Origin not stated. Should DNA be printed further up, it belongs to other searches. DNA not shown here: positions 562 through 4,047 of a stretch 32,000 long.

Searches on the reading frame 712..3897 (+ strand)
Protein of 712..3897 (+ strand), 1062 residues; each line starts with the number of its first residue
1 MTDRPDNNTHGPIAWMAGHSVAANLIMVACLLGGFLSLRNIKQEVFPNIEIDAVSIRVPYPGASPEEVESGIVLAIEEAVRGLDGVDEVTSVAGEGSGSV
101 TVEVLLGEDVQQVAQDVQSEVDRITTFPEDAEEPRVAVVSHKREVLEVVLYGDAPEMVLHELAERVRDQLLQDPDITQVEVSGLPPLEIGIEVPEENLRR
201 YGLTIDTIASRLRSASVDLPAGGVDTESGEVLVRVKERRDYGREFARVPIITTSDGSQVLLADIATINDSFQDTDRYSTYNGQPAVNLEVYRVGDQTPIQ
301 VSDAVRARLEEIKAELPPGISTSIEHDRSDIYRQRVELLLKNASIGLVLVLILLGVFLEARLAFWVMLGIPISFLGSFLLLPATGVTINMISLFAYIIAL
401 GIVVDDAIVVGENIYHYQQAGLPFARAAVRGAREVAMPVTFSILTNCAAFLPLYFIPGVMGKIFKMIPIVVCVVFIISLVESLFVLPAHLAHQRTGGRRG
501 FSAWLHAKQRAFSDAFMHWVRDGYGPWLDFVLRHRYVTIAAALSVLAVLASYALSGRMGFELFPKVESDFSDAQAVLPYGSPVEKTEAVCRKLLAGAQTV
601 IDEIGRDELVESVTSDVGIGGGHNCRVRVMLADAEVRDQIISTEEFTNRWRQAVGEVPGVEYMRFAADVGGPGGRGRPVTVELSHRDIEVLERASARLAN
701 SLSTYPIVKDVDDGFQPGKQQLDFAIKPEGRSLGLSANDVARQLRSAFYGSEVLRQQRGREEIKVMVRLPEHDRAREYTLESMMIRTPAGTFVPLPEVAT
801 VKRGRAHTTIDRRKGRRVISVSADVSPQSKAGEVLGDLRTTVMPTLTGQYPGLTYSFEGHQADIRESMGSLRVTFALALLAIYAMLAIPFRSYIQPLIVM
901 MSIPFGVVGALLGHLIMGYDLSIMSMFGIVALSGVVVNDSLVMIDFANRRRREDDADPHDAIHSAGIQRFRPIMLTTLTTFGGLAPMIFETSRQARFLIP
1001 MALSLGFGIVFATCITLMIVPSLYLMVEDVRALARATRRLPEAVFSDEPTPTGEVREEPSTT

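Call 70: search_protein_families(library=pfam, proteins=[window:712-3897:+], max_evalue=0.00001)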
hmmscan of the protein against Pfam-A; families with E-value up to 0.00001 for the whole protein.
window:712-3897:+ (1062 aa): 1 family
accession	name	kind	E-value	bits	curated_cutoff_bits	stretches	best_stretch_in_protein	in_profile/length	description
PF00873.25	ACR_tran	-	2.4e-182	608.7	28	1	19-1027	8-1020/1021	AcrB/AcrD/AcrF family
